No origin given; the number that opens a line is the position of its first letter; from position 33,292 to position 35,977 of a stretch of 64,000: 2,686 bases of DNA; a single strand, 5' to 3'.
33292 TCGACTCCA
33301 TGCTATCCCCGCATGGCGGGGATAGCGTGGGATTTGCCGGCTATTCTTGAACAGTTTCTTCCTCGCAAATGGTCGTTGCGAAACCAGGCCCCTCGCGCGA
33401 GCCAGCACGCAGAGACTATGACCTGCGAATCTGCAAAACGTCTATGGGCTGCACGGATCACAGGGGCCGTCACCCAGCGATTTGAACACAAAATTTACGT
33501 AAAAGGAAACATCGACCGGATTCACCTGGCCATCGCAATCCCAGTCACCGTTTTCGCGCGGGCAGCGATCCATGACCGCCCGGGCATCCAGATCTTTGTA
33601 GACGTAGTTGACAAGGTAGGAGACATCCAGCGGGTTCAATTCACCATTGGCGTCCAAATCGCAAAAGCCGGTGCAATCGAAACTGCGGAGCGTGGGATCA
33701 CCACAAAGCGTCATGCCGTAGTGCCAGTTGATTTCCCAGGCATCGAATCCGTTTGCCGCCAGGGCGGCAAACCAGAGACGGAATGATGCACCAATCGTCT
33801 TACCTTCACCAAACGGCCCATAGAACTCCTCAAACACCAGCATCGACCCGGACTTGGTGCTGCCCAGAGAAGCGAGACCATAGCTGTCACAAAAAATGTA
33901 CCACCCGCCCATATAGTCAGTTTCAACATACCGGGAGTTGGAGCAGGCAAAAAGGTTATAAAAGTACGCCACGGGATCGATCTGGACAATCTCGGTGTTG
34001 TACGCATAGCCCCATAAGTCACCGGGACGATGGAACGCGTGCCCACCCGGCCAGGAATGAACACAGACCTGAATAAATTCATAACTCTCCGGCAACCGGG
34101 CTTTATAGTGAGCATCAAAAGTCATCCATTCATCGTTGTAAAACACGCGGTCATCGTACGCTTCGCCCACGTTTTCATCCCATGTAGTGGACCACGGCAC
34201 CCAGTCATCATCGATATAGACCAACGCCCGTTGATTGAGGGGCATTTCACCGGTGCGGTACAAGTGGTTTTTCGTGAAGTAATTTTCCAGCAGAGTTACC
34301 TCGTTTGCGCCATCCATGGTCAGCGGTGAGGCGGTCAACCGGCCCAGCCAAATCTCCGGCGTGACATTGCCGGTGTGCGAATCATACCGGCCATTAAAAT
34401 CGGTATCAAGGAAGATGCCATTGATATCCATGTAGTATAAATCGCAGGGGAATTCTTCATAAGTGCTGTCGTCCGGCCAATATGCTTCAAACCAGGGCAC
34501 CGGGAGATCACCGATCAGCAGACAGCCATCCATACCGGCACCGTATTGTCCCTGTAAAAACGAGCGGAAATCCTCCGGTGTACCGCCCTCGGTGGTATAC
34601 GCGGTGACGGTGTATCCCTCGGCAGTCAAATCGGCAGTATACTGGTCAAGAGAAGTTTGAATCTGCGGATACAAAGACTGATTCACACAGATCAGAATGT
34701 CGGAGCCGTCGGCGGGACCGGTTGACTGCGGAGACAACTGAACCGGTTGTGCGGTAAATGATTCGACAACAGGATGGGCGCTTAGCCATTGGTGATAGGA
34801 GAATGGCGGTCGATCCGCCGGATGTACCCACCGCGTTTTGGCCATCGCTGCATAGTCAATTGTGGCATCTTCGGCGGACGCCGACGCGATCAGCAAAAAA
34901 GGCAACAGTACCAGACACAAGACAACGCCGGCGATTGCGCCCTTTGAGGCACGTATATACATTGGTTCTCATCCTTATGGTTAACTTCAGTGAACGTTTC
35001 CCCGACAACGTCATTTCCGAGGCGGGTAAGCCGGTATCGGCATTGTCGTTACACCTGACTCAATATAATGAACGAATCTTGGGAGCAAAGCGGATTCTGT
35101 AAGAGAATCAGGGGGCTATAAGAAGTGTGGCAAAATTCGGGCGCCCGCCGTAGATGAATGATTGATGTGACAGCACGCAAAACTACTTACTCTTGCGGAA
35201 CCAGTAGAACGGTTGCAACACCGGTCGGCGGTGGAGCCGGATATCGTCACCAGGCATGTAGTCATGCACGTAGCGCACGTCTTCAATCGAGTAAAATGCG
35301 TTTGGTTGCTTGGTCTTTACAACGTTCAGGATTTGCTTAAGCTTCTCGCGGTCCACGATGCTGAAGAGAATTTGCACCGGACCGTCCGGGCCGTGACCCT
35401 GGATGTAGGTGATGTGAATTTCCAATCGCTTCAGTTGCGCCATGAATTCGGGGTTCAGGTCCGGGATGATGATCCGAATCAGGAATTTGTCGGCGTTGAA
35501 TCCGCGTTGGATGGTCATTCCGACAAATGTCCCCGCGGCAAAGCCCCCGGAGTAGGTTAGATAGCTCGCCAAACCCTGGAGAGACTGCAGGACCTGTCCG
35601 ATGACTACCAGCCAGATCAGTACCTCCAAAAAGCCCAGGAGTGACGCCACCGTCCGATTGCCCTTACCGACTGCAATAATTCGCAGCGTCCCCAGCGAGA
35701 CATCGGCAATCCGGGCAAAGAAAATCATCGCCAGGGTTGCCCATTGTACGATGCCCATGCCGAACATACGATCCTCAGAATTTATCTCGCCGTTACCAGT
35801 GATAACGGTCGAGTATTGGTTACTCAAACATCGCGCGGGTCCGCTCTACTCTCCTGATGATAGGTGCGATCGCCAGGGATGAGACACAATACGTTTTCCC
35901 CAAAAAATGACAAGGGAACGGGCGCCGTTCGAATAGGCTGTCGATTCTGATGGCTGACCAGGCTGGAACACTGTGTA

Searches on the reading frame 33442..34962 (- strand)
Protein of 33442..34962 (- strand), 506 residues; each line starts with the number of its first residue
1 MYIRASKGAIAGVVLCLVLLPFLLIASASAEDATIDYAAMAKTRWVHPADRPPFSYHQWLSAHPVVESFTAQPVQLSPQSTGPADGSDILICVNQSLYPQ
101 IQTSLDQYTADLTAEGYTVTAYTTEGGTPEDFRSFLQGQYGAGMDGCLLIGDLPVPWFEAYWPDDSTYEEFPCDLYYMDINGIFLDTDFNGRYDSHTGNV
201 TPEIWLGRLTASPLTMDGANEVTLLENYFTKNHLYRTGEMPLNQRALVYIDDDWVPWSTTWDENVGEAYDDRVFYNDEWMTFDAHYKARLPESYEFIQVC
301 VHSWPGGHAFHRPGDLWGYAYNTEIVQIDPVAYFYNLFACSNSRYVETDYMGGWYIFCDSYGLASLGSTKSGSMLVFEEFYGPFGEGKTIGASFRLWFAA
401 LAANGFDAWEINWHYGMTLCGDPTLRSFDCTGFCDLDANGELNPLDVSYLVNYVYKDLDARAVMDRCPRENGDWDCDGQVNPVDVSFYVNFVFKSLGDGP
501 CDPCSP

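Call 9: search_protein_families(library=pfam, proteins=[window:33442-34962:-], max_evalue=0.01)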
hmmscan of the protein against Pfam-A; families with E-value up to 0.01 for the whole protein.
window:33442-34962:- (506 aa): 1 family
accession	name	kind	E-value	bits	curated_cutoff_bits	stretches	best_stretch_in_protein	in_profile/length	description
PF01364.23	Peptidase_C25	-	7.7e-05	22.5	23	1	115-277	23-200/374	Peptidase family C25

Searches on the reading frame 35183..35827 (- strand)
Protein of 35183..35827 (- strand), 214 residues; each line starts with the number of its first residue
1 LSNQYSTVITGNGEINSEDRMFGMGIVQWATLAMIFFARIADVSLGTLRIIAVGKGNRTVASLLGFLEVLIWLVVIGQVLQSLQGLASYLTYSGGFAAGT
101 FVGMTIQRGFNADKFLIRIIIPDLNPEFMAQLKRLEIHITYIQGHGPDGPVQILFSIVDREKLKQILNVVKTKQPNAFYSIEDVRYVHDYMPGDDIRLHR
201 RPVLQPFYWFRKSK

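Call 31: search_protein_families(library=pfam, proteins=[window:35183-35827:-], max_evalue=0.001)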
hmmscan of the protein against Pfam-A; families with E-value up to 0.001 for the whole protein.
window:35183-35827:- (214 aa): 2 families
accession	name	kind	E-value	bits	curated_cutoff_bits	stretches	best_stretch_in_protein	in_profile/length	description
PF18955.5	DUF5698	-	5.7e-19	68.8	27.5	1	47-104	1-58/58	Domain of unknown function (DUF5698)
PF10035.14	DUF2179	-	6.4e-10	39.2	22.8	1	139-188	3-54/55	Uncharacterized protein conserved in bacteria (DUF2179)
